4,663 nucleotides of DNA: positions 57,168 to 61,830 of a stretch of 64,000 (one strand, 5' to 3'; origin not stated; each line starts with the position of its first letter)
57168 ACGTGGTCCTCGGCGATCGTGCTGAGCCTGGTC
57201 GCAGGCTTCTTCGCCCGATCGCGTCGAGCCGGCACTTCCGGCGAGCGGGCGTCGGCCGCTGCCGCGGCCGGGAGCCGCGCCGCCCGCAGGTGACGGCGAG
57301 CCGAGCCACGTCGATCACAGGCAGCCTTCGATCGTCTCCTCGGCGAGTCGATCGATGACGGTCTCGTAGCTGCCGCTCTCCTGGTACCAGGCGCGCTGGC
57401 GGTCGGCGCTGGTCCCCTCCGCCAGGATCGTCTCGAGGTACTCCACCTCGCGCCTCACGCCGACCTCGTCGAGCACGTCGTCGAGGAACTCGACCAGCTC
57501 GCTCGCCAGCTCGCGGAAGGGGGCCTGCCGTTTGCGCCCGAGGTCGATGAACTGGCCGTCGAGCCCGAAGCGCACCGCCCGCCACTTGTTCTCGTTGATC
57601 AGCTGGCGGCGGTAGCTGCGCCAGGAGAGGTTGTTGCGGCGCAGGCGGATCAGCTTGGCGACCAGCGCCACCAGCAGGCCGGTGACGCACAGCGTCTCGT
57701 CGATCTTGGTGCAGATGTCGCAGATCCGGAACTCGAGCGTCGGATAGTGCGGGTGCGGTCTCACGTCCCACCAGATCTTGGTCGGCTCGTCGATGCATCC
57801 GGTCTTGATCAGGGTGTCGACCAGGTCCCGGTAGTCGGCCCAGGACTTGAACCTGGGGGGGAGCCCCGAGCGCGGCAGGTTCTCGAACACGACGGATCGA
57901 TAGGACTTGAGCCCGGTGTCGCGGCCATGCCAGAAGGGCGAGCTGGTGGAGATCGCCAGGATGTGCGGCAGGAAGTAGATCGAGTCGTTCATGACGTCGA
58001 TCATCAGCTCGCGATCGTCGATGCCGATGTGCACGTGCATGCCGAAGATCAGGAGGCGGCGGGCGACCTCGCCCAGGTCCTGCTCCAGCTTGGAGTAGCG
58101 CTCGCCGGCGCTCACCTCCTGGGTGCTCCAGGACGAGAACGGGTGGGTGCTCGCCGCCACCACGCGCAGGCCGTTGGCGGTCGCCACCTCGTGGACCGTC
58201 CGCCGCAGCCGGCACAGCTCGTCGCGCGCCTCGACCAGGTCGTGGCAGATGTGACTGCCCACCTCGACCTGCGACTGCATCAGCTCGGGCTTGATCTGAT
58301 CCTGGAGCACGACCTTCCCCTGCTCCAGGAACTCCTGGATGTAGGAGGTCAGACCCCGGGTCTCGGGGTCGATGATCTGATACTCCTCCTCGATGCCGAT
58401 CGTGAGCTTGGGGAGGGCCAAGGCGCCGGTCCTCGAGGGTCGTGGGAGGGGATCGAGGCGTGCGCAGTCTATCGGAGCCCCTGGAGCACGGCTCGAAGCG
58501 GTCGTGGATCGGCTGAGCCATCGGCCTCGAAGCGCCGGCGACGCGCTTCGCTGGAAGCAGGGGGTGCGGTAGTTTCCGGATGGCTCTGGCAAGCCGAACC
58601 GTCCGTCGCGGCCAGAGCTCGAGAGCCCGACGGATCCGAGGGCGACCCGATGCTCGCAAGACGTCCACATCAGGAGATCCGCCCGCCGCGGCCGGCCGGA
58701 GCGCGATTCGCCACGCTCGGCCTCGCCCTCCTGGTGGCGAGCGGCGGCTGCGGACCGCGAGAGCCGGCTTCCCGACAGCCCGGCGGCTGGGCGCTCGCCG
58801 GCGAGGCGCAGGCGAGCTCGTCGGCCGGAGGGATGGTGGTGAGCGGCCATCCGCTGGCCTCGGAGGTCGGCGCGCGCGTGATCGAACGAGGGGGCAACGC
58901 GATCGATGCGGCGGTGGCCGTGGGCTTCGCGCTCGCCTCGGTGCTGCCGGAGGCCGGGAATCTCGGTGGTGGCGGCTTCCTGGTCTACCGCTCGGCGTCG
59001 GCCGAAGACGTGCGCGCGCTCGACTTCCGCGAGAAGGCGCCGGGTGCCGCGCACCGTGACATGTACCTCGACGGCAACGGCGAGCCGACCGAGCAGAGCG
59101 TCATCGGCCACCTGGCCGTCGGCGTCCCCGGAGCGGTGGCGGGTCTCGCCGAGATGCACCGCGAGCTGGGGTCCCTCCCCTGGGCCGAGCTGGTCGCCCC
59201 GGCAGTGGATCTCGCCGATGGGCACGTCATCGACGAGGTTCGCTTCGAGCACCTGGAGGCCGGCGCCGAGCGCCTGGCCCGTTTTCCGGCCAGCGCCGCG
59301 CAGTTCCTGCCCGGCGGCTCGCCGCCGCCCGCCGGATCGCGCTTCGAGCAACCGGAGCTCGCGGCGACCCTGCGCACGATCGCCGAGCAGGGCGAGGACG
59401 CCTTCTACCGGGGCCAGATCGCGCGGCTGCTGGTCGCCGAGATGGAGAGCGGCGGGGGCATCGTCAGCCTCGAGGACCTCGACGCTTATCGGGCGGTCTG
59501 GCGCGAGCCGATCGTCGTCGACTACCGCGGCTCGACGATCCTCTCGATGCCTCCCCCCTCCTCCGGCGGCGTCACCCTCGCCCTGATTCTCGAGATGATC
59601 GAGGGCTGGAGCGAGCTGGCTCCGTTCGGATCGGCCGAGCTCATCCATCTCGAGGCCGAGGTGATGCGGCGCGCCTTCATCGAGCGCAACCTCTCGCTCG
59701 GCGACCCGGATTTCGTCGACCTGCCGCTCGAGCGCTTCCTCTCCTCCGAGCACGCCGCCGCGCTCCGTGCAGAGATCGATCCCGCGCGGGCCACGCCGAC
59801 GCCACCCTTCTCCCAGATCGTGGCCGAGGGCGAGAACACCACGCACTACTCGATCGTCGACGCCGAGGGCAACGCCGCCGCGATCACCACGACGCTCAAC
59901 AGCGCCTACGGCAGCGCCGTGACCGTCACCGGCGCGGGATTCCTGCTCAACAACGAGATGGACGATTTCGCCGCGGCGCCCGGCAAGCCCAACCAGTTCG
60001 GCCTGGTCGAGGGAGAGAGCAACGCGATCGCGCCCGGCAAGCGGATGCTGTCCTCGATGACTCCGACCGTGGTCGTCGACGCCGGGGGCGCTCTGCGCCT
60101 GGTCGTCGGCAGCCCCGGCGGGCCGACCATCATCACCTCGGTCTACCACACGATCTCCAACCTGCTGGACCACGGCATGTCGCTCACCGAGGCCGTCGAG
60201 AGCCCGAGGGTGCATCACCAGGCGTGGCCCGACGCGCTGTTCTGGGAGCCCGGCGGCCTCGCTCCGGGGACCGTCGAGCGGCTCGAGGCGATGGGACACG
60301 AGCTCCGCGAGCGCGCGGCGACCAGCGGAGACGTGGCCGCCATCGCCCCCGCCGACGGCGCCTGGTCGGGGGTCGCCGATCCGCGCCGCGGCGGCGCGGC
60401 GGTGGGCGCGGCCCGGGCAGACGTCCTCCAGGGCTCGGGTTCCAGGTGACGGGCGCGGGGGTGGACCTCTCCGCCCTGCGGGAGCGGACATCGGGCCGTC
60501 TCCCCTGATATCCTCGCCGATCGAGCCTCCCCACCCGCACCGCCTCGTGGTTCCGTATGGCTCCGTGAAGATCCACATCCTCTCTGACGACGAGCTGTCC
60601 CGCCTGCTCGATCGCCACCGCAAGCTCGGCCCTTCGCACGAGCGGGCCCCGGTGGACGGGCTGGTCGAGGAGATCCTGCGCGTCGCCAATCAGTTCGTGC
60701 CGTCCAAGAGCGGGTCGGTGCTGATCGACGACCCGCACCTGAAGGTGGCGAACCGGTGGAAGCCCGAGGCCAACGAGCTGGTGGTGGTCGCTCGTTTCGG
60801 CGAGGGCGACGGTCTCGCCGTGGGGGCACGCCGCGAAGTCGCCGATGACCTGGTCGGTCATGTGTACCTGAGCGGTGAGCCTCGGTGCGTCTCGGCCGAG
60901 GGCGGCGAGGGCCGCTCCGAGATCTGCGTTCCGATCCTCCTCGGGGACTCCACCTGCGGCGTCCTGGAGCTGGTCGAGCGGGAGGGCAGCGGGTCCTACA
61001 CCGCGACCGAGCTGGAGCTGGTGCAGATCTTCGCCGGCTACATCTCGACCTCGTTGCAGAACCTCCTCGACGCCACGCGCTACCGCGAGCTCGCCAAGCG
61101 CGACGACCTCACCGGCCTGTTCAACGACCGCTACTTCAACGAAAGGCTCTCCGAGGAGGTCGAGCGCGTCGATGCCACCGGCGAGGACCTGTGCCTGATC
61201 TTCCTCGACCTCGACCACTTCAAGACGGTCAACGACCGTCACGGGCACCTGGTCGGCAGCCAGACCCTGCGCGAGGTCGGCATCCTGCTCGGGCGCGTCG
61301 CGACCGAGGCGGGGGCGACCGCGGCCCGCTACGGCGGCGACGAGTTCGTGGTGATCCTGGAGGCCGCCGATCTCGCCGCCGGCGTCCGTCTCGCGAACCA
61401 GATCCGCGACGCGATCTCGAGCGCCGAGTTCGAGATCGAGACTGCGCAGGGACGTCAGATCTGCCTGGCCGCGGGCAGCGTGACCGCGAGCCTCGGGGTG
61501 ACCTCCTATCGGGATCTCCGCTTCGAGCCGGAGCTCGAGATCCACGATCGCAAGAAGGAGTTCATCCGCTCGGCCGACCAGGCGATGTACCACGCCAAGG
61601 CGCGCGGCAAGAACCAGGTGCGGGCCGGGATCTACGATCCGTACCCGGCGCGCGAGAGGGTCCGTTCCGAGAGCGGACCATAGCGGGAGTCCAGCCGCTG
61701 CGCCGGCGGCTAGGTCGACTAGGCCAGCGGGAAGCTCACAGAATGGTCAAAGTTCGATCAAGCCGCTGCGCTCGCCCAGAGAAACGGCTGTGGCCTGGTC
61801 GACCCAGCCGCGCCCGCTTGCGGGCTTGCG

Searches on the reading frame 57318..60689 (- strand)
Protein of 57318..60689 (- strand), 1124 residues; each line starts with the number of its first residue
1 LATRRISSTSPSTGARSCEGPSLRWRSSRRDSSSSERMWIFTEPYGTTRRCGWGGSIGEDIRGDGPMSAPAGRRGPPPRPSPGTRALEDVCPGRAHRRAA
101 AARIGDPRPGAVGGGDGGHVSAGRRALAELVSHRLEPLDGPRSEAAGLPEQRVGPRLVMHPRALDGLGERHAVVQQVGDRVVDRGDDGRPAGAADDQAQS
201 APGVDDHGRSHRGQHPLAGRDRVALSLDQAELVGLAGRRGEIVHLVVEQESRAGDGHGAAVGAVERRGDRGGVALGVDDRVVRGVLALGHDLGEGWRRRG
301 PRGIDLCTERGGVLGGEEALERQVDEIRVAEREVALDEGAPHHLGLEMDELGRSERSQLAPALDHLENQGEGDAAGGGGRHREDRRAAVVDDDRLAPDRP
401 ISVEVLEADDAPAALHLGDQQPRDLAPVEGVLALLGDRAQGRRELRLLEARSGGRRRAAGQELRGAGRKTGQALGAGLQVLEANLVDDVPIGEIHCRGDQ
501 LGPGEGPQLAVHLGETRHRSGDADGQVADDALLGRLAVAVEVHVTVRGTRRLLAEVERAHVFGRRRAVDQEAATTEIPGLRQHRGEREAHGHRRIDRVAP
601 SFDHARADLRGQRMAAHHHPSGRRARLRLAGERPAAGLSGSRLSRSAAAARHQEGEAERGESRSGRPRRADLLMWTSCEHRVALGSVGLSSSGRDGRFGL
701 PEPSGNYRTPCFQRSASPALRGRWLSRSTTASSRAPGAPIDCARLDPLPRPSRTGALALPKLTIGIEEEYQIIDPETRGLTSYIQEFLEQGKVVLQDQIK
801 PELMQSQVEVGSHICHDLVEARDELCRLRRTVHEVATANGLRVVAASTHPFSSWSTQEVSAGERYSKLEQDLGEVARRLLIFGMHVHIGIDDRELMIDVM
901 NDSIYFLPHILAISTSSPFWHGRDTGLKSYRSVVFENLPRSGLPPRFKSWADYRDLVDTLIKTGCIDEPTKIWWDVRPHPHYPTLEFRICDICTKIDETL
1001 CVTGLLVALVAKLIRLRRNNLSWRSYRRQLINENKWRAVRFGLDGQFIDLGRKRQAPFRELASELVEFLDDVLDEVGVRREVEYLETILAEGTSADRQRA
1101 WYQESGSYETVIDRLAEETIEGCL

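Call 58: search_protein_families(library=pfam, proteins=[window:57318-60689:-], max_evalue=0.00001)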
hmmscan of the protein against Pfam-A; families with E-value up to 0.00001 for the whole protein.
window:57318-60689:- (1124 aa): 1 family
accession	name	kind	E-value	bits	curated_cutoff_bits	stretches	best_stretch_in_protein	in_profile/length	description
PF04107.18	GCS2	-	9.8e-61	206.1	21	1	765-1042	2-290/291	Glutamate-cysteine ligase family 2(GCS2)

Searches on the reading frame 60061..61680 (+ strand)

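Call 58: search_protein_families(library=pfam, proteins=[window:60061-61680:+], max_evalue=0.00001)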
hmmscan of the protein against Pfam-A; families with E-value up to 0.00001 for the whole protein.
window:60061-61680:+ (540 aa): 4 families
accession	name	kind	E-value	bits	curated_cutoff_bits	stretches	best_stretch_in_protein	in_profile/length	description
PF00990.26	GGDEF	-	2.4e-33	115.6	23.8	1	345-519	1-161/161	Diguanylate cyclase, GGDEF domain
PF13185.12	GAF_2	-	2.8e-09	37.7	28.6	1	197-332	3-135/136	GAF domain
PF13492.12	GAF_3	-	2.2e-08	35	27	1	234-334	28-129/129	GAF domain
PF01590.32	GAF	-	3.9e-06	27.9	22.4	0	200-331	4-132/133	GAF domain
